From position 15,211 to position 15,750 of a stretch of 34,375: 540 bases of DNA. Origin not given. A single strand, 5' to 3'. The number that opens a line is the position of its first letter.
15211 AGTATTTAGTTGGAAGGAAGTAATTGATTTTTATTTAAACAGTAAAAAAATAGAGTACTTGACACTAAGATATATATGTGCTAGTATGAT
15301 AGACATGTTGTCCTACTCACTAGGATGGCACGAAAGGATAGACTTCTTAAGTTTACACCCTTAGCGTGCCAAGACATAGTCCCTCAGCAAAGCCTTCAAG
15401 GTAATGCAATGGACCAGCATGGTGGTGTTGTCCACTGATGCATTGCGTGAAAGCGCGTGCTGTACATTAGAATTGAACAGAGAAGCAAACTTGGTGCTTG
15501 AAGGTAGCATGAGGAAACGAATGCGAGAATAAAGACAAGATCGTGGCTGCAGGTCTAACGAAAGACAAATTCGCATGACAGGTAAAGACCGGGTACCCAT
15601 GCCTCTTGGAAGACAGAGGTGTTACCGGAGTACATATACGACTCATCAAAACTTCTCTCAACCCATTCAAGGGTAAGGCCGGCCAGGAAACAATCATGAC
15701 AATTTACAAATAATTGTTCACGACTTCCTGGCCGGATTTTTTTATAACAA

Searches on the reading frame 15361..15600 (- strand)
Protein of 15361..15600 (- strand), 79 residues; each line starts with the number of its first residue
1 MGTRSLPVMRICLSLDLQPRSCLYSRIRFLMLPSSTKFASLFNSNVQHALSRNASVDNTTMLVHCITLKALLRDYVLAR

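Call 11: search_protein_families(library=pfam, proteins=[window:15361-15600:-], max_evalue=0.01)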
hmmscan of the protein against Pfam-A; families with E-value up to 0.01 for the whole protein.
window:15361-15600:- (79 aa): 0 families

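Call 17: list_cluster_members(proteins=[window:15364-15600:-, window:15470-15697:-, window:15558-15758:-, window:15404-15529:+, window:14280-15230:+, window:15838-16851:-])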
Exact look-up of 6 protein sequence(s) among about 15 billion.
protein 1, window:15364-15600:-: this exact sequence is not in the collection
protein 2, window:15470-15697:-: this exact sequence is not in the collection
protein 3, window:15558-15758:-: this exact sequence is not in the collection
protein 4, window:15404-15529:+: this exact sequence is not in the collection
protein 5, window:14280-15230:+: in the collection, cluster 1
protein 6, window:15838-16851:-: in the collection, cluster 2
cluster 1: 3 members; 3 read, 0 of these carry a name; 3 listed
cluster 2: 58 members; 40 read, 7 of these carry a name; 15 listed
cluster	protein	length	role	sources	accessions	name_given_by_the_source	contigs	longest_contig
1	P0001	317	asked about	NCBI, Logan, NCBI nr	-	-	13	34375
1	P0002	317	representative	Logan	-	-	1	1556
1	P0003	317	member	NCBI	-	-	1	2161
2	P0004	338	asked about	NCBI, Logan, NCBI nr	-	-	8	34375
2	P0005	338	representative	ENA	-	-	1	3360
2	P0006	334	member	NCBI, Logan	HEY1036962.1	MAG TPA: ribonucleotide-diphosphate reductase subunit beta [Candidatus Paceibacterota ...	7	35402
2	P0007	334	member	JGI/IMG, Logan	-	ribonucleoside-diphosphate reductase beta chain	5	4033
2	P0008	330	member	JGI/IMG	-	ribonucleoside-diphosphate reductase beta chain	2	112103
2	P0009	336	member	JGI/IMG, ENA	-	ribonucleoside-diphosphate reductase beta chain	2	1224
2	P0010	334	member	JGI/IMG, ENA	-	ribonucleoside-diphosphate reductase beta chain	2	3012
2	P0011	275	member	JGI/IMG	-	ribonucleoside-diphosphate reductase beta chain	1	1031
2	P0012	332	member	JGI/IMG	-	ribonucleoside-diphosphate reductase beta chain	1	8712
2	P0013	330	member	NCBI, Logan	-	-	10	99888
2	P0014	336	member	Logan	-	-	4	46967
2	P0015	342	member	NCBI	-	-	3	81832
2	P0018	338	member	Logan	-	-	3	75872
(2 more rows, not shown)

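Call 19: find_encoding_contigs(protein=P0018, flank=3000, max_places=4)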
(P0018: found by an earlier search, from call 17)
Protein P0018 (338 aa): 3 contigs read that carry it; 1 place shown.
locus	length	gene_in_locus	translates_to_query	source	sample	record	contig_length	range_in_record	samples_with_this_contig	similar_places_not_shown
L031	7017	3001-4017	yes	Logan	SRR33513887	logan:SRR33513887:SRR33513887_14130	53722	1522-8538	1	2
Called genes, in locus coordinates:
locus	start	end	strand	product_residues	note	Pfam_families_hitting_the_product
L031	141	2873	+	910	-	PF03477:ATP-cone, PF00317:Ribonuc_red_lgN, PF02867:Ribonuc_red_lgC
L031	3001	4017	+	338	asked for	PF00268:Ribonuc_red_sm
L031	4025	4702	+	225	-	-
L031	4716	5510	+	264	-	-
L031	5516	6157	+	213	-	PF07719:TPR_2 (faint)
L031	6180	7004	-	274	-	PF02618:YceG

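Call 20: find_encoding_contigs(protein=P0006, flank=3000, max_places=4)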
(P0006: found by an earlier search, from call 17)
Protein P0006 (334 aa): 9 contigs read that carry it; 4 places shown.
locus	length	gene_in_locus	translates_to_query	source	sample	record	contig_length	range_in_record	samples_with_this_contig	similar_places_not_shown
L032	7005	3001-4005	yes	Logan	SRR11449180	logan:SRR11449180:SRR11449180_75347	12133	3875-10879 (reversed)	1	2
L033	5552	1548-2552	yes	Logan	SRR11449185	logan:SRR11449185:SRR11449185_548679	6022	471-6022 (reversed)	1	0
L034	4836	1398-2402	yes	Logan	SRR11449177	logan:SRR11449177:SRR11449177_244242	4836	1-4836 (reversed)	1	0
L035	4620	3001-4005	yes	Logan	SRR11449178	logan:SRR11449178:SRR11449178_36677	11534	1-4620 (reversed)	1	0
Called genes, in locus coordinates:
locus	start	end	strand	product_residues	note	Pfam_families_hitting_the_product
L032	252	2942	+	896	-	PF03477:ATP-cone, PF00317:Ribonuc_red_lgN, PF02867:Ribonuc_red_lgC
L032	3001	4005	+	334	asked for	PF00268:Ribonuc_red_sm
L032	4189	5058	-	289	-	PF02618:YceG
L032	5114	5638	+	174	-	PF04542:Sigma70_r2, PF08281:Sigma70_r4_2, PF04545:Sigma70_r4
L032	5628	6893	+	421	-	PF18915:DUF5667 (weak)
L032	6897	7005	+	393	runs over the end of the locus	PF00479:G6PD_N, PF02781:G6PD_C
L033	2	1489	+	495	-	?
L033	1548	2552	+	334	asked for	PF00268:Ribonuc_red_sm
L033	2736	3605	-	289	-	PF02618:YceG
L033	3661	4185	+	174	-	PF04542:Sigma70_r2, PF08281:Sigma70_r4_2, PF04545:Sigma70_r4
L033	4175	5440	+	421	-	PF18915:DUF5667 (weak)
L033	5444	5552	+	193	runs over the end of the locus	?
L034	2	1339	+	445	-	?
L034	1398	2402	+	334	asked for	PF00268:Ribonuc_red_sm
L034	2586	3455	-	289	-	PF02618:YceG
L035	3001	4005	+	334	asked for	PF00268:Ribonuc_red_sm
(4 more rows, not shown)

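Call 26: find_related_loci(query=window:15364-15600:-, collection=genome_contigs, flank=3000)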
Query window:15364-15600:- (79 aa) in genome_contigs; peptide patterns used: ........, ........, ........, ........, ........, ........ (x = any residue, [..] = any of these).
311 stretches matched a pattern, but none encodes a relative of the query by tblastn (E <= 1e-3).

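Call 27: find_related_loci(query=window:15364-15600:-, collection=metagenome_contigs, flank=3000)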
Query window:15364-15600:- (79 aa) in metagenome_contigs; peptide patterns used: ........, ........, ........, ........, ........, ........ (x = any residue, [..] = any of these).
504 stretches matched a pattern, but none encodes a relative of the query by tblastn (E <= 1e-3).

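Call 28: find_encoding_contigs(protein=P0003, flank=3000, max_places=4)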
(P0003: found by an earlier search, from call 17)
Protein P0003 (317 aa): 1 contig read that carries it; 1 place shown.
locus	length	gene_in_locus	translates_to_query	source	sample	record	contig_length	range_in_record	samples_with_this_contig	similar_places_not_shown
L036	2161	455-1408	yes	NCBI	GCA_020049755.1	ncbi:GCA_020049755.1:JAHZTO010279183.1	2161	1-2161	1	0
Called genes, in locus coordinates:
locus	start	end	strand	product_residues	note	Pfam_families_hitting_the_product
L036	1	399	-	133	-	?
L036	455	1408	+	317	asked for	PF02618:YceG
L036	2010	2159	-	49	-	?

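Call 29: find_encoding_contigs(protein=P0002, flank=3000, max_places=4)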
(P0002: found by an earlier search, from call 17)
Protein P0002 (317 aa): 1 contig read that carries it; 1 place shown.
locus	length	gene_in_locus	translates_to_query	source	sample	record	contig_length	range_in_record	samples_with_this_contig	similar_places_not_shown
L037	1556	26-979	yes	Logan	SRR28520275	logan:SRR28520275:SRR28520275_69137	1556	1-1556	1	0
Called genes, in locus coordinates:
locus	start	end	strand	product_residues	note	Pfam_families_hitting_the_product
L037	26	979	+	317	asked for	PF02618:YceG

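Call 30: find_encoding_contigs(protein=P0005, flank=3000, max_places=4)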
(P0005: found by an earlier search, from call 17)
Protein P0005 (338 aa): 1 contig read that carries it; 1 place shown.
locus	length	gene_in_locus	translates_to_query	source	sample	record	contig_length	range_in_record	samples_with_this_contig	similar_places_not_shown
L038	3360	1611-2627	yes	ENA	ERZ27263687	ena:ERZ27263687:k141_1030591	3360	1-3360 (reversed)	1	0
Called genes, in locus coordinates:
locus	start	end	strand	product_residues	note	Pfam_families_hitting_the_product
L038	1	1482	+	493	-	?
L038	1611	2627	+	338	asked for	PF00268:Ribonuc_red_sm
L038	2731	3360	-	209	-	?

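Call 52: search_protein_families(library=pfam, proteins=[L031:4025-4699:+, L031:4716-5507:+, L031:5516-6154:+], max_evalue=0.1)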
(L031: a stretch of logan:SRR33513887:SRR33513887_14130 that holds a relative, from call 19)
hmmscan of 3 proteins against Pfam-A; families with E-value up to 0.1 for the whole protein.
L031:4025-4699:+ (225 aa): 0 families

L031:4716-5507:+ (264 aa): 0 families

L031:5516-6154:+ (213 aa): 11 families
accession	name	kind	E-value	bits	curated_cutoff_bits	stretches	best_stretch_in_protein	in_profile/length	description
PF07719.23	TPR_2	-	5.6e-08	32.8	27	1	49-67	7-25/34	Tetratricopeptide repeat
PF14559.12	TPR_19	-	0.00014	22.5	25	1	16-83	1-65/68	Tetratricopeptide repeat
PF23914.1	TPR_CcmH_CycH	-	0.0015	18.8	42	1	68-113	42-87/158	Cytochrome c-type biogenesis protein H TPR domain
PF13181.12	TPR_8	-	0.002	18.6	25.7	1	48-68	6-26/34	Tetratricopeptide repeat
PF13432.12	TPR_16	-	0.0093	16.8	32.7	1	16-70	7-57/65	Tetratricopeptide repeat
PF13428.12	TPR_14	-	0.013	16.5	23.5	0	48-82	6-41/44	Tetratricopeptide repeat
PF00515.34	TPR_1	-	0.015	15.5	27.8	0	49-64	7-22/34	Tetratricopeptide repeat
PF12895.13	ANAPC3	-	0.02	15.6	27.2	0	16-64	33-77/82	Anaphase-promoting complex, cyclosome, subunit 3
PF24760.1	TPR_IF140_C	-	0.036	14.9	27.4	0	121-149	5-33/124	IF140 C-terminal TPR domain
PF19964.5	EAD11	-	0.048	14.1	26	0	9-45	2-34/80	Effector-associated domain 11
PF09384.15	UTP15_C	-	0.072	13.3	33.1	0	3-32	12-41/147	UTP15 C terminal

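Call 53: search_protein_families(library=padloc, proteins=[L031:4025-4699:+, L031:4716-5507:+, L031:5516-6154:+], max_evalue=0.1)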
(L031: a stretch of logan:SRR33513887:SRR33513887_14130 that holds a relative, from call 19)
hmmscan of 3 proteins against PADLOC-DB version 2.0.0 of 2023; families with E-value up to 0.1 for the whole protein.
L031:4025-4699:+ (225 aa): 0 families

L031:4716-5507:+ (264 aa): 0 families

L031:5516-6154:+ (213 aa): 1 family
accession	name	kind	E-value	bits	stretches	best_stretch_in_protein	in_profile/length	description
PDLC01031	Csx1/Csm6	-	0.018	12.5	1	8-139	139-229/357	CARF+HEPN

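Call 62: search_protein_representatives(protein=window:15364-15600:-)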
Query: 79 residues. Proteins with E-value up to 0.001 (for the whole library): 0; up to 1e-10: 0; up to 1e-30: 0. The best 0 are listed.

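Call 75: find_related_loci(query=window:15364-15600:-, collection=viral_contigs, flank=3000)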
Query window:15364-15600:- (79 aa) in viral_contigs; peptide patterns used: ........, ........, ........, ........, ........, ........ (x = any residue, [..] = any of these).
19 stretches matched a pattern, but none encodes a relative of the query by tblastn (E <= 1e-3).

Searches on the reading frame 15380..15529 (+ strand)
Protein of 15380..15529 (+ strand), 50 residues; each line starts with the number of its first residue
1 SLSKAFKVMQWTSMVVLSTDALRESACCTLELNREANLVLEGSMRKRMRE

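Call 52: search_protein_families(library=pfam, proteins=[L031:4025-4699:+, L031:4716-5507:+, L031:5516-6154:+], max_evalue=0.1)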
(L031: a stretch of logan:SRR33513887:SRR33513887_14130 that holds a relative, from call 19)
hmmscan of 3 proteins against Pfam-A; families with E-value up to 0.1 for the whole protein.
L031:4025-4699:+ (225 aa): 0 families

L031:4716-5507:+ (264 aa): 0 families

L031:5516-6154:+ (213 aa): 11 families
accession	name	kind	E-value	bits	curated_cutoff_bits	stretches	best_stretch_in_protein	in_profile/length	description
PF07719.23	TPR_2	-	5.6e-08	32.8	27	1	49-67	7-25/34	Tetratricopeptide repeat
PF14559.12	TPR_19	-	0.00014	22.5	25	1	16-83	1-65/68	Tetratricopeptide repeat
PF23914.1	TPR_CcmH_CycH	-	0.0015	18.8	42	1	68-113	42-87/158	Cytochrome c-type biogenesis protein H TPR domain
PF13181.12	TPR_8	-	0.002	18.6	25.7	1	48-68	6-26/34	Tetratricopeptide repeat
PF13432.12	TPR_16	-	0.0093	16.8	32.7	1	16-70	7-57/65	Tetratricopeptide repeat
PF13428.12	TPR_14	-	0.013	16.5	23.5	0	48-82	6-41/44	Tetratricopeptide repeat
PF00515.34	TPR_1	-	0.015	15.5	27.8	0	49-64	7-22/34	Tetratricopeptide repeat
PF12895.13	ANAPC3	-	0.02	15.6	27.2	0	16-64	33-77/82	Anaphase-promoting complex, cyclosome, subunit 3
PF24760.1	TPR_IF140_C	-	0.036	14.9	27.4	0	121-149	5-33/124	IF140 C-terminal TPR domain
PF19964.5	EAD11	-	0.048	14.1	26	0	9-45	2-34/80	Effector-associated domain 11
PF09384.15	UTP15_C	-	0.072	13.3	33.1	0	3-32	12-41/147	UTP15 C terminal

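Call 53: search_protein_families(library=padloc, proteins=[L031:4025-4699:+, L031:4716-5507:+, L031:5516-6154:+], max_evalue=0.1)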
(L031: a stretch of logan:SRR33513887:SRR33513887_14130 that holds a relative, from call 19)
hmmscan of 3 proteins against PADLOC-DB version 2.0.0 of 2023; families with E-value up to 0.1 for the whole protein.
L031:4025-4699:+ (225 aa): 0 families

L031:4716-5507:+ (264 aa): 0 families

L031:5516-6154:+ (213 aa): 1 family
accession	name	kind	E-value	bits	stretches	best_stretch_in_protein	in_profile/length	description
PDLC01031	Csx1/Csm6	-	0.018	12.5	1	8-139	139-229/357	CARF+HEPN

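Call 69: search_protein_families(library=pfam, proteins=[window:15380-15529:+], max_evalue=10)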
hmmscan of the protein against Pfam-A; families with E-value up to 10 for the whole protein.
seq(50 aa): 0 families

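Call 70: search_protein_families(library=phrogs, proteins=[window:15380-15529:+], max_evalue=10)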
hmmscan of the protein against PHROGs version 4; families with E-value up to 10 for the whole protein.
seq(50 aa): 0 families
